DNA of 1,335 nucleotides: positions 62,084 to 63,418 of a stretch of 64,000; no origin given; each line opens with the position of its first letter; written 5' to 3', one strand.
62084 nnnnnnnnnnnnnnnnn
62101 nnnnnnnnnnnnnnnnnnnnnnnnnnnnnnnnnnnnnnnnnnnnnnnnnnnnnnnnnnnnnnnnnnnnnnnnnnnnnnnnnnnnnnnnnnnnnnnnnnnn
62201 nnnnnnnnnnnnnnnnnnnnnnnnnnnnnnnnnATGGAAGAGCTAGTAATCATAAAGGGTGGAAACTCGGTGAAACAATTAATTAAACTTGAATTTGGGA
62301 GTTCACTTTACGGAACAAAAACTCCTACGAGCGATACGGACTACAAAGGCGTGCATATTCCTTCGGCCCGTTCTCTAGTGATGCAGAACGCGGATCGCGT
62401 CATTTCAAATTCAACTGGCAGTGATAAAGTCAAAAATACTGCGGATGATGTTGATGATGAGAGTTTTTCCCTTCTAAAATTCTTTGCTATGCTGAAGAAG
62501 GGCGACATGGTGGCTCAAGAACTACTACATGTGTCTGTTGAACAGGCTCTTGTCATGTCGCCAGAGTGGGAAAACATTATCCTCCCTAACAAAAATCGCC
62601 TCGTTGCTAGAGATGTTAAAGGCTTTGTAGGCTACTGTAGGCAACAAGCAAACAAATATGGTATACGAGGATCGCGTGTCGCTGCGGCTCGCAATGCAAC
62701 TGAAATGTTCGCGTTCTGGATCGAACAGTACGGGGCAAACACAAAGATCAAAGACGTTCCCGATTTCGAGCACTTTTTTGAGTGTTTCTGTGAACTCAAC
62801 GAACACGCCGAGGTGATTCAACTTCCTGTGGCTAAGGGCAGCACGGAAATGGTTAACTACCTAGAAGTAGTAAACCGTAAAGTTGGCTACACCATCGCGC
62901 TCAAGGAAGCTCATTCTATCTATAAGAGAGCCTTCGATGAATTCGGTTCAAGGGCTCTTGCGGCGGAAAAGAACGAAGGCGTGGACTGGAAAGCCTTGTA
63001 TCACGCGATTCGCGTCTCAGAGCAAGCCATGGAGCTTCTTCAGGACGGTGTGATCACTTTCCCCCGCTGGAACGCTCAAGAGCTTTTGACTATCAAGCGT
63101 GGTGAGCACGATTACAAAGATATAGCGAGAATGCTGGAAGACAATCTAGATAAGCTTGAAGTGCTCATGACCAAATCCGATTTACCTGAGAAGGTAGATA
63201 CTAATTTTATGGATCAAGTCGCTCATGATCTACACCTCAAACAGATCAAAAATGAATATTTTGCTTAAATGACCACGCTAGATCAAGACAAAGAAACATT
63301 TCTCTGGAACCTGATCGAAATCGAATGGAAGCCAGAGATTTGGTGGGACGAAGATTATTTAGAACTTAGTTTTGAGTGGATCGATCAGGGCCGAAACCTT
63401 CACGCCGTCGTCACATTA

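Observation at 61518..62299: GIY-YIG homing endonuclease inserted into the 5' end of a nucleotidyltransferase gene, with target-site duplication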

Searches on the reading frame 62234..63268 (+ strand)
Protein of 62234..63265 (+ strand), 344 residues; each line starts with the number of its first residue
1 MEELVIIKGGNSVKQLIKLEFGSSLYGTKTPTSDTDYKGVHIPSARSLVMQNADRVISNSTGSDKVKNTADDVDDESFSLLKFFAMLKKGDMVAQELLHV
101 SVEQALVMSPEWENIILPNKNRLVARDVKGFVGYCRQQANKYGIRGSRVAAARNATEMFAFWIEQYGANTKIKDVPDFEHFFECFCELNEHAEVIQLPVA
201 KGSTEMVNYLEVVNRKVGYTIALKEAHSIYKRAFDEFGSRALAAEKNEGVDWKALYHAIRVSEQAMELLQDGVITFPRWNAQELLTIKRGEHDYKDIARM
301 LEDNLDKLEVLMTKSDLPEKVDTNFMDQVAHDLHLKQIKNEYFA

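Call 5: search_protein_families(library=pfam, proteins=[window:62270-63268:+], max_evalue=0.01)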
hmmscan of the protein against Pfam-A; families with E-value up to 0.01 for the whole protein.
window:62270-63268:+ (332 aa): 1 family
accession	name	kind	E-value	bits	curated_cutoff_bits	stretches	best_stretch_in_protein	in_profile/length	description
PF10127.15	RlaP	-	3.3e-10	40.5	23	1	7-136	24-145/249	RNA repair pathway DNA polymerase beta family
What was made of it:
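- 62270..63268 (+): NrdC.11-type nucleotidyltransferase gene, 332 aa, GTG start. The FGS (hG[GS]) and DTD motifs lie at residues 9-11 and 22-24. Pfam RlaP at E 3.3e-10, above the cut-off (call 5).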

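Call 6: search_dna_similar(query=window:62270-63268:+, collection=phages, mode=protein, max_rows=40)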
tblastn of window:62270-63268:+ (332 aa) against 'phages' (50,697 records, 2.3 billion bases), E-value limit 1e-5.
Records with a match: 1550; places in all: 1553; records where one place covers at least 80% of the query: 1461.
Best place of each record, by identity: <60% 1550.
By first word of the organism name: Escherichia 613; Klebsiella 285; Shigella 83; Aeromonas 75; Acinetobacter 69; Vibrio 59; Enterobacter 57; Enterobacteria 48; Salmonella 39; Yersinia 31; and 43 more.
By host as written in the record: Escherichia coli 264; - 164; Klebsiella pneumoniae 95; Escherichia coli B 28; Escherichia coli str. K-12 substr. MG1655 26; Aeromonas salmonicida 25; Escherichia coli O157:H7 24; Shigella sp. 21; and 401 more.
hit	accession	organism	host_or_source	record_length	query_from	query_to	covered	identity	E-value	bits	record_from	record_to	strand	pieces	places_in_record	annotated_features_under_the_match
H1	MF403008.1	Agrobacterium phage Atu_ph07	Agrobacterium tumefaciens C58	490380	1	327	98%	49.2%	1e-96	318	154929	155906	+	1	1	hypothetical protein (x2)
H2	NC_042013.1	Agrobacterium phage Atu_ph07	Agrobacterium tumefaciens C58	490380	1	327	98%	49.2%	1e-96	318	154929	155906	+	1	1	nucleotidyltransferase | hypothetical protein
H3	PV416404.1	Erythrobacter phage XM05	Erythrobacter sp. JL475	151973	2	326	98%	46.8%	1e-86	290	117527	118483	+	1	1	nucleotidyltransferase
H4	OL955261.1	Erythrobacter phage vB_EliS-L02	Erythrobacter sp.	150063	1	326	98%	44.8%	7e-83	279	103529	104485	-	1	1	nucleotidyltransferase domain-containing protein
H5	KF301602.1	Caulobacter phage Cr30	Caulobacter crescentus CB15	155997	1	326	98%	40.7%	5e-73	250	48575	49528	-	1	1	hypothetical protein (x2)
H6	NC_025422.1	Caulobacter phage Cr30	Caulobacter crescentus CB15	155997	1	326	98%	40.7%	5e-73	250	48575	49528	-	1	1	nucleotidyltransferase | hypothetical protein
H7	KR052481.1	Sinorhizobium phage phiM19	Sinorhizobium meliloti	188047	9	329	97%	40.7%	1e-67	234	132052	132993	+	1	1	hypothetical protein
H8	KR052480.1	Sinorhizobium phage phiM7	Sinorhizobium meliloti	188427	9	329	97%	40.7%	1e-67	234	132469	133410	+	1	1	hypothetical protein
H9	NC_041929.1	Sinorhizobium phage phiM7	Sinorhizobium meliloti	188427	9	329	97%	40.7%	1e-67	234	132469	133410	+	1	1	nucleotidyltransferase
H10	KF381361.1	Sinorhizobium phage phiM12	Sinorhizobium meliloti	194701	9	329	97%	40.7%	1e-67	234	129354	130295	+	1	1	hypothetical protein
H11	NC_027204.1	Sinorhizobium phage phiM12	Sinorhizobium meliloti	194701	9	329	97%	40.7%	1e-67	234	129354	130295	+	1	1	nucleotidyltransferase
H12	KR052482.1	Sinorhizobium phage phiN3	Sinorhizobium meliloti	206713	3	328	98%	40.0%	7e-66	230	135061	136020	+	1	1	hypothetical protein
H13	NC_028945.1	Sinorhizobium phage phiN3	Sinorhizobium meliloti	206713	3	328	98%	40.0%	7e-66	230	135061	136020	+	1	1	nucleotidyltransferase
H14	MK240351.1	Acinetobacter phage Henu6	Acinetobacter baumannii ATCC19606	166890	1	330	99%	36.6%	3e-63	222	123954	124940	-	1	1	hypothetical protein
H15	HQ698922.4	Acinetobacter phage ZZ1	Acinetobacter baumannii (clinical ...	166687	1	330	99%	36.3%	2e-62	220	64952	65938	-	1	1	hypothetical protein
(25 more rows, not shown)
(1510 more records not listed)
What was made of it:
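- Tried and rejected: The best NTase relative among isolates is 49% identical in protein (call 6).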

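Call 7: find_related_loci(query=window:62270-63268:+, collection=viral_contigs, flank=4000)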
Query window:62270-63268:+ (332 aa) in viral_contigs; peptide patterns used: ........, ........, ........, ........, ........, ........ (x = any residue, [..] = any of these).
26 stretches matched a pattern; 15 encode a relative of the query (tblastn E <= 1e-3); 15 distinct loci.
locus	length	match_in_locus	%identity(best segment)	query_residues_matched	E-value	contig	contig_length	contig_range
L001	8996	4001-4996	78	1-332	0e+0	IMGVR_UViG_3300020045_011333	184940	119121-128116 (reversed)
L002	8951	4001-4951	41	1-322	2e-76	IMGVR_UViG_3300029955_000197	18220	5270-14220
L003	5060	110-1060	41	1-322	2e-76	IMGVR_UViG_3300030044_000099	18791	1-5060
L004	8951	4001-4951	41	1-322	2e-76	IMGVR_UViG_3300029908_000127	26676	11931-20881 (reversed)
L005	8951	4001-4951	41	1-322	2e-76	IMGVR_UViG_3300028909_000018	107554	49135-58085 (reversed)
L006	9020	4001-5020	40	1-330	2e-69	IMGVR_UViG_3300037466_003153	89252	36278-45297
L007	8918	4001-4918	34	1-312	7e-57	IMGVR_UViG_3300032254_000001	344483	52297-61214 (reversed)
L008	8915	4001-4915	35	1-313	3e-55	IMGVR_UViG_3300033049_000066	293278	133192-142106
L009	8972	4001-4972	33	1-330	7e-55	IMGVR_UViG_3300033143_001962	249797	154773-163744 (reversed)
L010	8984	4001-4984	33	4-326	6e-53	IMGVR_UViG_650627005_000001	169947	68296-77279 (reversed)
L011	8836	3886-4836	34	1-317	1e-51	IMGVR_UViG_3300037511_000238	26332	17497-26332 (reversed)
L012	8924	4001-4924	33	3-320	1e-50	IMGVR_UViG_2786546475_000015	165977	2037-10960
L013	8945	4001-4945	33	1-316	3e-42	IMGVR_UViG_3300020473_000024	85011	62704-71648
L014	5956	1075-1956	33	1-300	4e-44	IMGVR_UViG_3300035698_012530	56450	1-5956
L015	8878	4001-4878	37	1-316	2e-28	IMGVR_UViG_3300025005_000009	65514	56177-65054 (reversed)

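Call 12: find_homologous_proteins(query=window:62270-63268:+, max_evalue=1e-40)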
Query window:62270-63268:+ (332 aa): 820 proteins with E <= 1e-40 among 2278 candidates; the best 120 are listed.
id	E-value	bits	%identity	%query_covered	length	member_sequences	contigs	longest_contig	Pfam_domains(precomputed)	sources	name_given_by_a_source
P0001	2.8e-202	689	92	98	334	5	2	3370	PF10127.16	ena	-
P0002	3.0e-171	587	78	100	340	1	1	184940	PF10127.16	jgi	-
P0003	4.4e-166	570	77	99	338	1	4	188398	PF10127.16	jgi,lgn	jgi:hypothetical protein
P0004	4.7e-163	560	75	99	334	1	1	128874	PF10127.16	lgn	-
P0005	2.1e-157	541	73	100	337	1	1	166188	PF10127.16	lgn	-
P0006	1.2e-143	496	66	98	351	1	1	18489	PF10127.16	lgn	-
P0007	7.6e-143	494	67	100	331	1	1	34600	PF10127.16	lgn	-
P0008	3.7e-142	491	65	100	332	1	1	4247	PF10127.16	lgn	-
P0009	8.7e-138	477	61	99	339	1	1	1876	PF10127.16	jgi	jgi:hypothetical protein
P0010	1.5e-114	401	57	98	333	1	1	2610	PF10127.16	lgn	-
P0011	1.8e-112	394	54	99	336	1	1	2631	PF10127.16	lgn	-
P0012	3.2e-110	386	54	98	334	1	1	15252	PF10127.16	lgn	-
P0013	4.4e-107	376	54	98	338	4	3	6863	PF10127.16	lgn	-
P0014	1.8e-102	361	51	100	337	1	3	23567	PF10127.16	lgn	-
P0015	5.2e-101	356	53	98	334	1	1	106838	PF10127.16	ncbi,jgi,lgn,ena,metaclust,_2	metaclust:\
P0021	2.7e-88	314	70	59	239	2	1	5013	PF10127.16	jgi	jgi:hypothetical protein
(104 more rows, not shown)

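Call 14: find_encoding_contigs(protein=P0001, flank=5000, max_places=10)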
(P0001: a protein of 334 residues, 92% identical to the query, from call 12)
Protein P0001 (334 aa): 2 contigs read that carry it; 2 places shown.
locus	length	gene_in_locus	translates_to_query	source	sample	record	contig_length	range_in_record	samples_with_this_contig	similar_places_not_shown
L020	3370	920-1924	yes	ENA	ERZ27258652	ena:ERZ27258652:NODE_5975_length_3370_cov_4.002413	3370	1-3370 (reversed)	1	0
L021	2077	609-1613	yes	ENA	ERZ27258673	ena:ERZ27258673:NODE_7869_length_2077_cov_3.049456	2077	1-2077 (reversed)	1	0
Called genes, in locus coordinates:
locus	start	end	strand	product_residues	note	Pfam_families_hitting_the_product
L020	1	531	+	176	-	?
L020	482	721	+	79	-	-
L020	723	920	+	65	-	-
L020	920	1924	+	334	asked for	PF10127:RlaP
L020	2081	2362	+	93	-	-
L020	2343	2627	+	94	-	-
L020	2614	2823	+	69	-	-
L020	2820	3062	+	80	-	-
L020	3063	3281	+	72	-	-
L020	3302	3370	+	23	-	?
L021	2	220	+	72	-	?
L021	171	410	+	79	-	-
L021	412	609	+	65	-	-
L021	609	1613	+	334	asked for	PF10127:RlaP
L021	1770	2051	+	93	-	-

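Call 25: find_encoding_contigs(protein=window:62234-63265:+, flank=4000, max_places=10)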
Protein window:62234-63265:+ (344 aa): no gene with exactly this product is on record in the collection.

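Call 29: find_encoding_contigs(protein=P0006, flank=3000, max_places=4)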
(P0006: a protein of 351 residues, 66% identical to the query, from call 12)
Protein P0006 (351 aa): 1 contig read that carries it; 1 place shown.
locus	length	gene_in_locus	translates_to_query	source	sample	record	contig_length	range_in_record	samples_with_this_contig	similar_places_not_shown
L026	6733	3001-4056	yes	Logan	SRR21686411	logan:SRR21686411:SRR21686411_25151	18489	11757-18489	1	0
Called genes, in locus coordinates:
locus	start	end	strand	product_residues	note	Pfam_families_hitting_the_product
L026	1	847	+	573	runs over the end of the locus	PF00176:SNF2-rel_dom, PF00270:DEAD (weak), PF04851:ResIII, PF00271:Helicase_C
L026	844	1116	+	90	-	-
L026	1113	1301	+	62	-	-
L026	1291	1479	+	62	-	-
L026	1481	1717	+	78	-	-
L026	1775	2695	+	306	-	PF16868:NMT1_3, PF09084:NMT1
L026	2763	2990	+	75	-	-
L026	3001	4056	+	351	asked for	PF10127:RlaP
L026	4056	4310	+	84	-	-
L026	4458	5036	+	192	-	PF00265:TK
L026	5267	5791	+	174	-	-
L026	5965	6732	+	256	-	?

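Call 30: find_encoding_contigs(protein=P0009, flank=3000, max_places=4)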
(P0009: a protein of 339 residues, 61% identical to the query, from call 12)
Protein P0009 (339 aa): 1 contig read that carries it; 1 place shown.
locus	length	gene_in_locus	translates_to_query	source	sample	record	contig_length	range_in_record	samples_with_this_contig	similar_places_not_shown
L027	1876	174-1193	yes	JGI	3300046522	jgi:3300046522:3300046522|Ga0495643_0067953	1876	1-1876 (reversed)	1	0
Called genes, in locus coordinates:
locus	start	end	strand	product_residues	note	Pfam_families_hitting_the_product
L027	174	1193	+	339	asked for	PF10127:RlaP (weak)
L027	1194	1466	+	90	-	-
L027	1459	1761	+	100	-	-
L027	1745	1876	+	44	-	?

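Call 31: find_encoding_contigs(protein=P0004, flank=3000, max_places=4)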
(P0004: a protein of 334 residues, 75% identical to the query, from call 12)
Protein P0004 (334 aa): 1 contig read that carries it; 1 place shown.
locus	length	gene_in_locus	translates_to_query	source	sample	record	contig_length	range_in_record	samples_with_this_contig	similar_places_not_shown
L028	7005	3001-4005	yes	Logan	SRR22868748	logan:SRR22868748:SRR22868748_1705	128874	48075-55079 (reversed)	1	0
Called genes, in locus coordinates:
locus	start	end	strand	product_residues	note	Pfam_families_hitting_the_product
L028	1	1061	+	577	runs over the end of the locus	PF04851:ResIII (weak), PF00270:DEAD (weak), PF00176:SNF2-rel_dom, PF00271:Helicase_C (weak)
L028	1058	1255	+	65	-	-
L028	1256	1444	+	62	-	-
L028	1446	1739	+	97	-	-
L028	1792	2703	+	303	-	PF16868:NMT1_3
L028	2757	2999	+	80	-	-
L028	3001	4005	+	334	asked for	PF10127:RlaP (weak)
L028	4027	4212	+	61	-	-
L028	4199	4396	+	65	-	-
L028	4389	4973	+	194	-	PF00265:TK, PF25199:nSTAND_NTPase5 (faint)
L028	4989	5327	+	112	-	-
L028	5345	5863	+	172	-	-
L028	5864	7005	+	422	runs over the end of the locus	PF08740:BCS1_N (faint), PF00004:AAA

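Call 35: search_protein_families(library=phrogs, proteins=[window:62270-63268:+], max_evalue=0.001)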
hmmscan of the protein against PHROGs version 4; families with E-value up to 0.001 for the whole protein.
window:62270-63268:+ (332 aa): 1 family
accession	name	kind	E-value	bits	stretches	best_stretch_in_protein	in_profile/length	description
phrog_388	-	DNA, RNA and nucleotide metabolism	1.5e-79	268.6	1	1-331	36-339/351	nucleotidyltransferase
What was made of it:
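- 62270..63268 (+): PHROG 388 at E 1.5e-79 (call 35). tblastn hits 1550 phage records, including 'nrdC.11' of phage Bp7 (call 6).
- On NrdC.11 / RlaP-type Pol-beta-fold nucleotidyltransferase (the host gene): PHROG 388 at E 1.5e-79 over residues 1-331 (call 35). tblastn hits the T4-type nrdC.11 (call 6).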

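Call 69: find_encoding_contigs(protein=P0021, flank=5000, max_places=4)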
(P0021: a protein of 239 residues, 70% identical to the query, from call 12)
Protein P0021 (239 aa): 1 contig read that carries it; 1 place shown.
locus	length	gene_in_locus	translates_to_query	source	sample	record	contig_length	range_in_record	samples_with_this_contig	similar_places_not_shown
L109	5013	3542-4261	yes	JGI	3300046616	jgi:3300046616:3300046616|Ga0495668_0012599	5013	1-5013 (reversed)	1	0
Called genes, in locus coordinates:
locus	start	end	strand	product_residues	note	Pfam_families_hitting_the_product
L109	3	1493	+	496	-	?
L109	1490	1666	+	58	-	-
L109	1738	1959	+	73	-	-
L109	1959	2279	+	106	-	-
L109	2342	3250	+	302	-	PF16868:NMT1_3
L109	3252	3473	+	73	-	-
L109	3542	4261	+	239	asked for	PF10127:RlaP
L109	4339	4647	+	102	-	-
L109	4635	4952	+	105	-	-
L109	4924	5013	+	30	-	?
